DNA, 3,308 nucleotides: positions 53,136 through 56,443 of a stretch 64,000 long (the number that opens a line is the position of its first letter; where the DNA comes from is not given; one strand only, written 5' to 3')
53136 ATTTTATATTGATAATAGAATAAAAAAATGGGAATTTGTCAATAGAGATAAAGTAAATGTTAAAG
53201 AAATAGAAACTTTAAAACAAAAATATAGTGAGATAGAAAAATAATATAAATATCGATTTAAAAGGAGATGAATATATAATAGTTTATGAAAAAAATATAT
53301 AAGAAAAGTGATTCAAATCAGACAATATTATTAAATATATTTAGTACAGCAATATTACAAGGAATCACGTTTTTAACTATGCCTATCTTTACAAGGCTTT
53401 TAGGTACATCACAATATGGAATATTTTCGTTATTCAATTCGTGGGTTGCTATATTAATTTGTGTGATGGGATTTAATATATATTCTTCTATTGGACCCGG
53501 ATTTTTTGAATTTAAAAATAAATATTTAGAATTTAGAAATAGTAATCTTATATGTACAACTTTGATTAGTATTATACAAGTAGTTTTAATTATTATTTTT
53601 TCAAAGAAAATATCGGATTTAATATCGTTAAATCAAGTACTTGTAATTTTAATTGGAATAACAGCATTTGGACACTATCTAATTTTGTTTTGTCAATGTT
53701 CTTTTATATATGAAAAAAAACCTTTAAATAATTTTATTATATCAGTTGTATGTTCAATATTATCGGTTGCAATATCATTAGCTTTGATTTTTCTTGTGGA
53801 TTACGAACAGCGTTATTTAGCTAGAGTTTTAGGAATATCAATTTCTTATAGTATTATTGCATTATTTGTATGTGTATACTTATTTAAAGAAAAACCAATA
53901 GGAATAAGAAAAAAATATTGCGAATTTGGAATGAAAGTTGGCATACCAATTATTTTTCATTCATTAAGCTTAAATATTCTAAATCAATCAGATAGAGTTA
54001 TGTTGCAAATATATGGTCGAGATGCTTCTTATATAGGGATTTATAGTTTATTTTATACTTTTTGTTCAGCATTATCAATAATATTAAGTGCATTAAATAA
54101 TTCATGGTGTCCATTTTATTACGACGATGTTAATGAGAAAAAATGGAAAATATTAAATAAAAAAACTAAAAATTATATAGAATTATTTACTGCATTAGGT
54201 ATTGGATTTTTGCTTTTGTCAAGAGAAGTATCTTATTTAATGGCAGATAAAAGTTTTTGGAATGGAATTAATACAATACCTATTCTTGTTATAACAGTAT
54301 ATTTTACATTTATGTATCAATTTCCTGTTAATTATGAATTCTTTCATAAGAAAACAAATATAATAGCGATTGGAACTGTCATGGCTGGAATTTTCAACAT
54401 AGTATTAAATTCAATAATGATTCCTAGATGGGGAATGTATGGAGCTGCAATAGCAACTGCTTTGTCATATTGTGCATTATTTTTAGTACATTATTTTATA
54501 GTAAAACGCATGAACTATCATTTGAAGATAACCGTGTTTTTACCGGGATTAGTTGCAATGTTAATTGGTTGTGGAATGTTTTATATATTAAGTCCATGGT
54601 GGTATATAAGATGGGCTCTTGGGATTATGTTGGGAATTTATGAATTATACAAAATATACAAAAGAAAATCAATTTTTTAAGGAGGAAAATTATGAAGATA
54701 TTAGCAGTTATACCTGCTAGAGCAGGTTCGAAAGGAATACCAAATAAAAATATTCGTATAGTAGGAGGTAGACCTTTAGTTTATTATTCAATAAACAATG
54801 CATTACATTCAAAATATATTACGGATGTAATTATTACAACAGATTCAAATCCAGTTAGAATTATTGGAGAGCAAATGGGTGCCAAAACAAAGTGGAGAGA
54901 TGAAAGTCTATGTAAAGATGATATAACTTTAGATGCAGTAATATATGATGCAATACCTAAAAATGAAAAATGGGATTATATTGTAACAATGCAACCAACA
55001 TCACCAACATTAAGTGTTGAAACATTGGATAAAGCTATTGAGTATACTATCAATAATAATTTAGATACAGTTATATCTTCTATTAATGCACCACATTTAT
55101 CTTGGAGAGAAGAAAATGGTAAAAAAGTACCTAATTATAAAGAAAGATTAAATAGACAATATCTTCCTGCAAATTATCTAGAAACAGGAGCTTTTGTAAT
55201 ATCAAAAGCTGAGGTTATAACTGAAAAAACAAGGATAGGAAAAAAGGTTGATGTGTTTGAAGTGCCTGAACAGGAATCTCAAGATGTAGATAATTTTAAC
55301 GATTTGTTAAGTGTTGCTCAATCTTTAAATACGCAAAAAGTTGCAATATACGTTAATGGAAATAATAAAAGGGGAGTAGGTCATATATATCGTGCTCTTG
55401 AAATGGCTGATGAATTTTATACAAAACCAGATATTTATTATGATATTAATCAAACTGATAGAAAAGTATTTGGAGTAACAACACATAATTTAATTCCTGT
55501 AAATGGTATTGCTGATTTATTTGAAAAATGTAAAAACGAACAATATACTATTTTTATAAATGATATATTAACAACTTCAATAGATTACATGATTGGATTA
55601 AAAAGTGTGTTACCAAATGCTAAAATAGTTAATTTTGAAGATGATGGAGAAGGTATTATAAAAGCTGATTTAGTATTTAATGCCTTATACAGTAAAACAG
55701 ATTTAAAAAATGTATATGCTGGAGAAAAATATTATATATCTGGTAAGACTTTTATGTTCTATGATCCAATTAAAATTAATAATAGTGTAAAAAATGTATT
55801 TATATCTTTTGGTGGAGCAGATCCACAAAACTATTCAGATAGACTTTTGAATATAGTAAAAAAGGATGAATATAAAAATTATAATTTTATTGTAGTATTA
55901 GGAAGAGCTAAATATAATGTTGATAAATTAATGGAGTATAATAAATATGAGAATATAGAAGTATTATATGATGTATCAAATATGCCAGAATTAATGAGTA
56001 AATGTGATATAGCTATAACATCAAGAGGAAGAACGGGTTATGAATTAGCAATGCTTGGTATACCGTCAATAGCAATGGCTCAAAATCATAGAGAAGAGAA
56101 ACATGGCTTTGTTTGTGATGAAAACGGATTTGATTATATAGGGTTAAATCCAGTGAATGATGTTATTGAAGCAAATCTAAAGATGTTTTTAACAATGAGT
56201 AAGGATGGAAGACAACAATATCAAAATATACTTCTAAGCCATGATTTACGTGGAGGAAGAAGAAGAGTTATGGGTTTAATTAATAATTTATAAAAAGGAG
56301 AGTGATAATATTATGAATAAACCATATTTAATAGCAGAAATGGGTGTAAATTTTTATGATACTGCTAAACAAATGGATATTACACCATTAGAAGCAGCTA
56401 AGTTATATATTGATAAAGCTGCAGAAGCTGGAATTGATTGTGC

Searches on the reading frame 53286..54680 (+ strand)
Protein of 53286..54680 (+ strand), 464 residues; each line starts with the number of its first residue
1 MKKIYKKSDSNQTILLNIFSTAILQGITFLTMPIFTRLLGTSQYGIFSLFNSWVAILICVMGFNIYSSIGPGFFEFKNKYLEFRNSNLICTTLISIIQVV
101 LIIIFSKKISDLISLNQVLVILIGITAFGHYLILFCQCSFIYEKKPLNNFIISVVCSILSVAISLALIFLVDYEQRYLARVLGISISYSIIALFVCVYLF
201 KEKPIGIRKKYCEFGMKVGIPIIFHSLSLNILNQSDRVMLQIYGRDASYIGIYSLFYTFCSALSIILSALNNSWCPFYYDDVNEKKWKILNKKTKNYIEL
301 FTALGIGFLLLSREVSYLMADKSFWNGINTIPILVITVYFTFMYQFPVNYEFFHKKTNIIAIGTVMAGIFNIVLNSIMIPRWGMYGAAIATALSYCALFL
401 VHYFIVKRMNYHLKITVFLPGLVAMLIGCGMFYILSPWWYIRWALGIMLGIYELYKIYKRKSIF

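Call 68: search_protein_families(library=pfam, proteins=[window:53286-54680:+], max_evalue=0.00001)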
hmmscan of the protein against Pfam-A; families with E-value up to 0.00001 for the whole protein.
window:53286-54680:+ (464 aa): 1 family
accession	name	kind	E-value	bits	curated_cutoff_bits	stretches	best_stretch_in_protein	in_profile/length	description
PF01943.22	Polysacc_synt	-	1e-17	64.9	28.2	1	16-276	7-268/274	Polysaccharide biosynthesis protein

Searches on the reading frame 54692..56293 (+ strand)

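Call 68: search_protein_families(library=pfam, proteins=[window:54692-56293:+], max_evalue=0.00001)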
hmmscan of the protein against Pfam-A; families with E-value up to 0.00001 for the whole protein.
window:54692-56293:+ (533 aa): 1 family
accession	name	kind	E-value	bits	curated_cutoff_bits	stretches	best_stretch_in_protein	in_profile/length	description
PF02348.25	CTP_transf_3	-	6.6e-23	82.1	22.6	1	5-127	2-121/217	Cytidylyltransferase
